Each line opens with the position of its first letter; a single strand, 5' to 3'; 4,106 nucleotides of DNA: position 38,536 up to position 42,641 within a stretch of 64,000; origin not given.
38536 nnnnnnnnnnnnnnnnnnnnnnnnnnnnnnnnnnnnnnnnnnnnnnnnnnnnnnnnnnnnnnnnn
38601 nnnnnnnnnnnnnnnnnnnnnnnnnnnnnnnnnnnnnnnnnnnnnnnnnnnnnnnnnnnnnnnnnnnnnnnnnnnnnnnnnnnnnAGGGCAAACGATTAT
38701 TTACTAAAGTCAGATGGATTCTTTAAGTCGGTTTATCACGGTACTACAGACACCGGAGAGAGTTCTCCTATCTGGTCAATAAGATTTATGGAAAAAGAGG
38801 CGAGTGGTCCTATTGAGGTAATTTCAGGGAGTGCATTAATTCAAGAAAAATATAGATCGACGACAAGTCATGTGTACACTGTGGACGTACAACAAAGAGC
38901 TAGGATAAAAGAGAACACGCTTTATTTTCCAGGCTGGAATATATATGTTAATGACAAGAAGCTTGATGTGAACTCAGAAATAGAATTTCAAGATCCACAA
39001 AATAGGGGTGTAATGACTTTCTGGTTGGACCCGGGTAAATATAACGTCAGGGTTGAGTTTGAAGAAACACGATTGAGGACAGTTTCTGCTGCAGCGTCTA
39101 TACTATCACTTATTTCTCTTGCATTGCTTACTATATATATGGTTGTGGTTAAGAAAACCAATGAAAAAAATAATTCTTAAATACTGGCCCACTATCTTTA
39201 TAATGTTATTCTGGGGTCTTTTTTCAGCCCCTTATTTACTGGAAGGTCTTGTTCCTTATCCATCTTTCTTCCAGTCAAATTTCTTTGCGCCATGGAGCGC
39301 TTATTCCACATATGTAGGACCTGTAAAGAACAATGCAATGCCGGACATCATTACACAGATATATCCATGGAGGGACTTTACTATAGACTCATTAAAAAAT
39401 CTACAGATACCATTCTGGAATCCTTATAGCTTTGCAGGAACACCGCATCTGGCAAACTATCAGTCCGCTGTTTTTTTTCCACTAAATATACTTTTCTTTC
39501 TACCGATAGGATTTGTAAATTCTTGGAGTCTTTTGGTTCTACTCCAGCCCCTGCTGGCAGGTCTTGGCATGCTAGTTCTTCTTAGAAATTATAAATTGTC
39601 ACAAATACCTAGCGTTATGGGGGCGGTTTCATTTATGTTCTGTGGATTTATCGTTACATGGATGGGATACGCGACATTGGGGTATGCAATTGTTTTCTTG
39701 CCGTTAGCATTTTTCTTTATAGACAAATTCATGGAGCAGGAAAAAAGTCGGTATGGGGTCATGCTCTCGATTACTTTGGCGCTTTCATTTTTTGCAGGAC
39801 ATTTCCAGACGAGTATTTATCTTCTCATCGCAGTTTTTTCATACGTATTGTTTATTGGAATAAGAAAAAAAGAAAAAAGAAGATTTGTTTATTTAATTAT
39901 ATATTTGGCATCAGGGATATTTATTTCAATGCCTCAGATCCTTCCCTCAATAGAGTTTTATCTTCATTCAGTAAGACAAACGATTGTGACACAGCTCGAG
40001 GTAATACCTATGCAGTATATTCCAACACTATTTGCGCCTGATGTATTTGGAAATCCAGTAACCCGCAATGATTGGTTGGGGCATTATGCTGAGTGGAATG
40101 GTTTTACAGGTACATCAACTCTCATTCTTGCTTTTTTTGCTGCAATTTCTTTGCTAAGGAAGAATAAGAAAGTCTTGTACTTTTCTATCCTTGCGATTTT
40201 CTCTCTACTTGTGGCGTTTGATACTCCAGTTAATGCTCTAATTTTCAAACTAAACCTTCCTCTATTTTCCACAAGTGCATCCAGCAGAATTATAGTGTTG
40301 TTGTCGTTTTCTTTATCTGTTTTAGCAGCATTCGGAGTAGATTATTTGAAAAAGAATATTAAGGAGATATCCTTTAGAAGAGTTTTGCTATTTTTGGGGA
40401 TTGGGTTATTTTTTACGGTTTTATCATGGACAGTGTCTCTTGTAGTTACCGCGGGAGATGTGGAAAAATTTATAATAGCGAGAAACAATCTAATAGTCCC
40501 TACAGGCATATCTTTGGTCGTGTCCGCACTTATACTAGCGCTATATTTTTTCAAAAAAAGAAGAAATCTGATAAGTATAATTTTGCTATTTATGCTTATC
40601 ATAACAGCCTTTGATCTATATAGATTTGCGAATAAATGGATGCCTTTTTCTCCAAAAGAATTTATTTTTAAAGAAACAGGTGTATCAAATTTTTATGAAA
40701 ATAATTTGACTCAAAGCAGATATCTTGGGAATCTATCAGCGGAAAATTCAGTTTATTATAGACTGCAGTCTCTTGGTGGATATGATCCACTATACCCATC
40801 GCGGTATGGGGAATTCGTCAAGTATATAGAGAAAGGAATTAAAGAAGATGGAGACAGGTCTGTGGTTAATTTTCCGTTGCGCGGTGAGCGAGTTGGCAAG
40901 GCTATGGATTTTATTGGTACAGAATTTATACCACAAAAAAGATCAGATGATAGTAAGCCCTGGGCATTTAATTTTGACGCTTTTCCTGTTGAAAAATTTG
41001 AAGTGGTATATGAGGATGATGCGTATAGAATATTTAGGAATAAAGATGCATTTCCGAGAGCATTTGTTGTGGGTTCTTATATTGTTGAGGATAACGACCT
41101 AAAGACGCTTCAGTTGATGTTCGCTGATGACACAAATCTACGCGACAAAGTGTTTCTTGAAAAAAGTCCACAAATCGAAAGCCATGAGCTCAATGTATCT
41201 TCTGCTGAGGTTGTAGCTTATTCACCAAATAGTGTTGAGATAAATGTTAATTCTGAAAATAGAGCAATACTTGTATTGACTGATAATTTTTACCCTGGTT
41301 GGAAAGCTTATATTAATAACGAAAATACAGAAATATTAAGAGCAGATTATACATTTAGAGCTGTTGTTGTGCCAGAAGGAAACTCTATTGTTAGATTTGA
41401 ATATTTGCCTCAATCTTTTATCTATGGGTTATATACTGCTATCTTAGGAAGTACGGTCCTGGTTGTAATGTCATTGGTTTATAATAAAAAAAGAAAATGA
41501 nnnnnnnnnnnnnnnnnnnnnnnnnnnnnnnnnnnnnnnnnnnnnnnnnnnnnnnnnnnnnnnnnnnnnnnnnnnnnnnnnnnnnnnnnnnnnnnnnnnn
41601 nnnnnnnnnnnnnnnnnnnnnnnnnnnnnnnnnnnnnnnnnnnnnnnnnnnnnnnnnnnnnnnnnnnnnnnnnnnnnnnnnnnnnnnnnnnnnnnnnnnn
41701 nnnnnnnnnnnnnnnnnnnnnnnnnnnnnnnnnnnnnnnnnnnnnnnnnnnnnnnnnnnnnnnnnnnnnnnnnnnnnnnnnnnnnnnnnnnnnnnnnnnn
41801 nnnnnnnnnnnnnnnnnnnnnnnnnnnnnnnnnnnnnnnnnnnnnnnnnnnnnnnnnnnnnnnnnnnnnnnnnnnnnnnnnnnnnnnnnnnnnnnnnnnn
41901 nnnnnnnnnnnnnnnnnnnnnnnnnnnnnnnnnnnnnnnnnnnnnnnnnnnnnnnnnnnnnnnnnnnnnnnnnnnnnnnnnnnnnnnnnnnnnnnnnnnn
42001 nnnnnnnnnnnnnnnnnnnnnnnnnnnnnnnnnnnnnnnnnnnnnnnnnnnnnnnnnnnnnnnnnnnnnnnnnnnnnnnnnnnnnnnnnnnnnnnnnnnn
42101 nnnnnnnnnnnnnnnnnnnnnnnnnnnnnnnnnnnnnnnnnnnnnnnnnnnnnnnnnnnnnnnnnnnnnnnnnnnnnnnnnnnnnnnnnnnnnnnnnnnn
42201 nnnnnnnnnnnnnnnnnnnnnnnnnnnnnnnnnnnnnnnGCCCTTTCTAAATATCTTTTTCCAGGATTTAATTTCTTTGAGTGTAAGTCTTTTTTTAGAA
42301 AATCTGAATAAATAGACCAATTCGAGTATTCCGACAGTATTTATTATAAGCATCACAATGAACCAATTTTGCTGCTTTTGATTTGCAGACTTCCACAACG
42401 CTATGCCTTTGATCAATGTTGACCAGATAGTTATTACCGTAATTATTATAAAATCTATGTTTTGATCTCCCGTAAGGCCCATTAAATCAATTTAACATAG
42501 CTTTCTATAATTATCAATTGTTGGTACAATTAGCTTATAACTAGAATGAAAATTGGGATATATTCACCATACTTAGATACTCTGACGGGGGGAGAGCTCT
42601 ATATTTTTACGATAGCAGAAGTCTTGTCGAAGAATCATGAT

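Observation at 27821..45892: Three YfhO and three PTPS-related paralogs interleaved, sharing a C-terminal 'Y(F/Y)PGW(K/R)…(V/I)(D/N)G' domain across two different families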

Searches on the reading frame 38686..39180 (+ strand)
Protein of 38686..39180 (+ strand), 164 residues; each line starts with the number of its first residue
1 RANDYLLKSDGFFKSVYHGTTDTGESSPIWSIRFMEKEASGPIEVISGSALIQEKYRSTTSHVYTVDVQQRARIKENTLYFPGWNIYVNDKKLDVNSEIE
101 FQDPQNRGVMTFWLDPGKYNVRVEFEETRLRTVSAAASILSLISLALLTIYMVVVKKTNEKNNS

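Call 19: search_protein_families(library=pfam, proteins=[window:38686-39180:+], max_evalue=10)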
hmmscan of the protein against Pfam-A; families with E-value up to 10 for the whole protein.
window:38686-39180:+ (164 aa): 1 family
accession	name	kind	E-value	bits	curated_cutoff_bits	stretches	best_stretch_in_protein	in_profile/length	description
PF09586.16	YfhO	-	0.018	13.9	28.5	1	51-128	756-826/835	Bacterial membrane protein YfhO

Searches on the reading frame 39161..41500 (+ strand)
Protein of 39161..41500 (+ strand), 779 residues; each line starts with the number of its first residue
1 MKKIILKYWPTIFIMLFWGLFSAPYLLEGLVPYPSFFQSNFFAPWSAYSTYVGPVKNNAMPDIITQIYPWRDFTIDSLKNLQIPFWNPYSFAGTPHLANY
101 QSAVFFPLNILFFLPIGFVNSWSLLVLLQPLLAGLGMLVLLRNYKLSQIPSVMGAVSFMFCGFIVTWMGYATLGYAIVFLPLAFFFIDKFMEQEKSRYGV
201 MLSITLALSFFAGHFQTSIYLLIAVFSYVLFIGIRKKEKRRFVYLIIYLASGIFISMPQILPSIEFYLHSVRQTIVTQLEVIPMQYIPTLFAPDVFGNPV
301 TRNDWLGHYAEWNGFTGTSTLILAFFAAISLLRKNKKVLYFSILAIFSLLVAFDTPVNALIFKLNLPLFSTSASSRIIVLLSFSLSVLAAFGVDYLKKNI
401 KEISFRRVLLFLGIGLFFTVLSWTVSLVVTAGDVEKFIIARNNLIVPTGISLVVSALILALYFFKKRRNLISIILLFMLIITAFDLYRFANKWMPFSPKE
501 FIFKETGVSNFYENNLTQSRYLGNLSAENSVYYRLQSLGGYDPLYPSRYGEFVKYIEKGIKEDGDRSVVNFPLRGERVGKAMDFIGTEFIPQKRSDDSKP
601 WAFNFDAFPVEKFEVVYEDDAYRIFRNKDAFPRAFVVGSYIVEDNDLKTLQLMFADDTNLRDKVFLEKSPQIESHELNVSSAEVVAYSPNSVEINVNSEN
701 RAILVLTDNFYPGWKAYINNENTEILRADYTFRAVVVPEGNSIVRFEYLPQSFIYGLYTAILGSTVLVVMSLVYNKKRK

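Call 5: search_protein_families(library=pfam, proteins=[window:39161-41500:+], max_evalue=1)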
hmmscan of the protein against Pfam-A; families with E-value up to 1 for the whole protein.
window:39161-41500:+ (779 aa): 2 families
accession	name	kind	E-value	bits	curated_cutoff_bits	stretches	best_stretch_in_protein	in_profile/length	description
PF09586.16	YfhO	-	1.2e-25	90.6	28.5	2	99-536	70-486/835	Bacterial membrane protein YfhO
PF04588.18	HIG_1_N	-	0.095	13.4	22.4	1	443-468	2-27/52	Hypoxia induced protein conserved region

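Call 6: search_protein_families(library=ncbifam, proteins=[window:39161-41500:+], max_evalue=1)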
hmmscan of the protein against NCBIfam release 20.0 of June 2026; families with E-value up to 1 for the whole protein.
window:39161-41500:+ (779 aa): 1 family
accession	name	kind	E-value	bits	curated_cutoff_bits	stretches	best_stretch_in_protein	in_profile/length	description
NF011179.0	PRK14584.1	equivalog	0.11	12.6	180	1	180-242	27-88/153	poly-beta-1,6-N-acetyl-D-glucosamine biosynthesis protein PgaD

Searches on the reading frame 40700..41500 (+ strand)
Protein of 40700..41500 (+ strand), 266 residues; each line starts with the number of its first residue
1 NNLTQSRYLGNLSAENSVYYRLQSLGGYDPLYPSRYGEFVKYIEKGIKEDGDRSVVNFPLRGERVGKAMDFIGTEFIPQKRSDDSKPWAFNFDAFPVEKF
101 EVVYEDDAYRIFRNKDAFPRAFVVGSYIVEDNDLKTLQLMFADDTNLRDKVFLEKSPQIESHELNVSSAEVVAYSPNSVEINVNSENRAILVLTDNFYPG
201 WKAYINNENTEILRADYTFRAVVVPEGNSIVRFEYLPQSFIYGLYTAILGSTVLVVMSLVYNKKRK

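Call 19: search_protein_families(library=pfam, proteins=[window:40700-41500:+], max_evalue=10)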
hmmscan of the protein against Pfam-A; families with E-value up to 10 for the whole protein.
window:40700-41500:+ (266 aa): 2 families
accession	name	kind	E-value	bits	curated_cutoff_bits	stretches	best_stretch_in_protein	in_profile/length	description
PF09586.16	YfhO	-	5.6e-14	51.9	28.5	2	160-244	747-832/835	Bacterial membrane protein YfhO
PF00746.26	Gram_pos_anchor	-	0.085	13.3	20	1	245-266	19-40/43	LPXTG cell wall anchor motif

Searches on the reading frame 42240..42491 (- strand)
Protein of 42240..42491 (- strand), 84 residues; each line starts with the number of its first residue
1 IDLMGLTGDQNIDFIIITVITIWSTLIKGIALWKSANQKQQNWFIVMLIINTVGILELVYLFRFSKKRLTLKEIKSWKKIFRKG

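Call 80: search_protein_families(library=pfam, proteins=[window:42240-42491:-], max_evalue=0.1)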
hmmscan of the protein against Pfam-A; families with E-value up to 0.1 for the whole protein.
window:42240-42491:- (84 aa): 4 families
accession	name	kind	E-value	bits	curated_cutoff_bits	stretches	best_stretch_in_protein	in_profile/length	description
PF18893.5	DUF5652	-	1.3e-22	79.7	23.4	1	12-68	11-67/71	Family of unknown function (DUF5652)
PF03203.19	MerC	-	0.025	15.6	27.6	1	13-61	35-83/108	MerC mercury resistance protein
PF17439.7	DUF5418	-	0.03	14.9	25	1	14-71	14-72/151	Family of unknown function (DUF5418)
PF07694.17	5TM-5TMR_LYT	-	0.033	14.2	24.6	1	15-66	83-135/169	5TMR of 5TMR-LYT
